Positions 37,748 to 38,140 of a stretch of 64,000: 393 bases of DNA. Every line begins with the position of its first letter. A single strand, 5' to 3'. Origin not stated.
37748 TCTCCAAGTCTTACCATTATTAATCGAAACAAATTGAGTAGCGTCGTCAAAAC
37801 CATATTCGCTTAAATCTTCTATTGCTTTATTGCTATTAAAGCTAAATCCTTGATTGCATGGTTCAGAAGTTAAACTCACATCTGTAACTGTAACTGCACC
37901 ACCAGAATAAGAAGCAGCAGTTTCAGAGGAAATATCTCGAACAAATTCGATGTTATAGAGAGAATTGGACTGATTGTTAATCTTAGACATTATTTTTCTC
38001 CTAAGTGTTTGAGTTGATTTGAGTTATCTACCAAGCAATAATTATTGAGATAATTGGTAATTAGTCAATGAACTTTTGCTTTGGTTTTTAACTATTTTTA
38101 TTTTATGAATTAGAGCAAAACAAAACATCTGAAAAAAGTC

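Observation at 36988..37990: Near-identical 31-aa leaders ending in Gly-Gly fused to completely different cores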

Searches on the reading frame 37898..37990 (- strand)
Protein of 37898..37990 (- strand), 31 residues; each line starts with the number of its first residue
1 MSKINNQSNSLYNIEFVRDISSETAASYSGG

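Call 28: search_protein_representatives(alignment_id=A2)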
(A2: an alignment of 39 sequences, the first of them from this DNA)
Query: 39 sequences, 31 profile positions. Proteins with E-value up to 0.001 (for the whole library): 80; up to 1e-10: 23; up to 1e-30: 0. The best 80 are listed.
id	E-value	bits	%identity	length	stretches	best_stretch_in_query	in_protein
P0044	8.9e-17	76.9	-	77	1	1-31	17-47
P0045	1.3e-16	76.4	-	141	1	1-31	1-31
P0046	1.4e-15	73.0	-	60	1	1-31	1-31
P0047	2.6e-15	72.2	-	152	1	1-31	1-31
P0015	4.2e-15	71.5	-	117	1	1-31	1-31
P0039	5.6e-15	71.1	-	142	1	1-31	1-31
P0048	7.1e-15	70.8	-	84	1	1-31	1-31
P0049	8.5e-14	67.3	-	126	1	1-31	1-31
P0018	1.3e-13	66.7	-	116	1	1-31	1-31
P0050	3.0e-13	65.6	-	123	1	1-31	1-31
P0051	3.4e-13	65.4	-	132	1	1-31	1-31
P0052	4.8e-13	64.9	-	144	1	1-31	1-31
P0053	2.8e-12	62.5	-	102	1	1-31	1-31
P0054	3.4e-12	62.2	-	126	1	1-31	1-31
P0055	1.3e-11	60.3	-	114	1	1-31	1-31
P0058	4.4e-11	58.7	-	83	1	1-31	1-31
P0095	1.6e-06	44.1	-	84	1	1-31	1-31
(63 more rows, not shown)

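Call 31: search_protein_families(library=ncbifam, proteins=[P0048, P0095, P0058], max_evalue=1)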
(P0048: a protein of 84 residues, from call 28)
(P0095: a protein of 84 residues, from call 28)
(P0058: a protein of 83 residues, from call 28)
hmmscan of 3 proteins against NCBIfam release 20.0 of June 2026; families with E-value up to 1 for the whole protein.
P0048 (84 aa): 0 families

P0095 (84 aa): 0 families

P0058 (83 aa): 0 families

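Call 57: find_related_loci(query=A2, collection=genome_contigs, flank=10000)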
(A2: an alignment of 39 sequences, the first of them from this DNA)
Query A2 (31 aa) in genome_contigs; peptide patterns used: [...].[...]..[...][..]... (x = any residue, [..] = any of these).
82 stretches matched a pattern; 11 encode a relative of the query (tblastn E <= 1e-3); 11 distinct loci.
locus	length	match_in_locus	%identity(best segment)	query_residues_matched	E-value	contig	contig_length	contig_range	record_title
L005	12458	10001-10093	87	1-31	6e-15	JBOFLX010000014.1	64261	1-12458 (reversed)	MAG: Waterburya sp. isolate WFFMC_MAG_329 k139_54846_flag=0_multi=22.9863_len=64261, whole genome shotgun sequence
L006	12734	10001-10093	84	1-31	9e-14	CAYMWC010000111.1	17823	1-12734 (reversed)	MAG TPA_asm: uncultured Pleurocapsa sp. isolate SRP072547_co1_227 genome assembly, contig: NODE_5076_length_17823_cov_8.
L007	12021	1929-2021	77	1-31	7e-12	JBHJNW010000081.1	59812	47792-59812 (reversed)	MAG: Pleurocapsa sp. isolate al_S4C427_1 S4Ck119_572924, whole genome shotgun sequence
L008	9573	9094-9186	68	1-31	1e-9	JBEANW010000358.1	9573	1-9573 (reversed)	MAG: Cyanobacteriota bacterium isolate marthacreek_2019_sw_WHONDRS-S19S_0030_B_bin.10 scaffold_618212, whole genome shot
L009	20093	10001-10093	65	1-31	2e-9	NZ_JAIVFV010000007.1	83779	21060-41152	Nostoc sp. CHAB 5836 NODE_7_length_83779_cov_12.703797, whole genome shotgun sequence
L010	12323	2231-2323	61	1-31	3e-9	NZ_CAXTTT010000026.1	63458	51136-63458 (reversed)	MAG: uncultured Nostoc sp. isolate public_SRR14721954_metawrap_bin.4 public_SRR14721954_metawrap_bin.4_26, whole genome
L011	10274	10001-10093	68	1-31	7e-9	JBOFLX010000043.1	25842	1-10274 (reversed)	MAG: Waterburya sp. isolate WFFMC_MAG_329 k139_85545_flag=0_multi=23.9642_len=25842, whole genome shotgun sequence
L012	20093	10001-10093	61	1-31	6e-9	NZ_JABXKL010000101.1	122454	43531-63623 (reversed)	MAG: Nostoc sp. NMS9 NODE_66_length_122454_cov_158.576, whole genome shotgun sequence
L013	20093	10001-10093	61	1-31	9e-9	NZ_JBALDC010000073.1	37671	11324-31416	MAG: Nostoc sp. isolate P12646 bin 6 NODE_432_length_37671_cov_138.430993, whole genome shotgun sequence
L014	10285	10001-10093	61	1-31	2e-7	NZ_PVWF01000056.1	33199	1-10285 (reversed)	Pleurocapsa sp. CCALA 161 NODE_62_length_33199_cov_9.58203_ID_49565, whole genome shotgun sequence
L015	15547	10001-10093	55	1-31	5e-7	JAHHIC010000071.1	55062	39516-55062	MAG: Scytonematopsis contorta HA4267-MV1 scaffold_46_c1, whole genome shotgun sequence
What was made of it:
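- Tried and rejected: The leader alignment worked but used a single pattern, so only 11 genome loci came back (call 57).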

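Call 85: search_protein_families(library=pfam, alignment_id=A5, max_evalue=0.01)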
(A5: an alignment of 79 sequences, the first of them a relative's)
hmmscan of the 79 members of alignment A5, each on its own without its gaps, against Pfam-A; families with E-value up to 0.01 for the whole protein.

A. member 1, P0044 (77 aa): 1 family
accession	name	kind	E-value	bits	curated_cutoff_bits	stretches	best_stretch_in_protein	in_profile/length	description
PF01688.23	Herpes_gI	-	0.0003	21.2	27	1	27-74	46-92/155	Alphaherpesvirus glycoprotein I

B. families by the number of members that match (of 79 scanned): 5 families
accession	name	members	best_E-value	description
PF00030.24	Crystall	51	3.6e-19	Beta/Gamma crystallin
PF03995.18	Inhibitor_I36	32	3.9e-10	Peptidase inhibitor family I36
PF08964.15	Crystall_3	4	7e-06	Beta/Gamma crystallin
PF01688.23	Herpes_gI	1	0.0003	Alphaherpesvirus glycoprotein I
PF15138.11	Syncollin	1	0.0073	Syncollin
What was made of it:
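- Closest known: SMPI. Same: 32 of 79 leader-bearing representatives also match Inhibitor_I36, best E 3.9e-10 (call 85).
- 51 of 79 representatives match Pfam Crystall (call 85).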
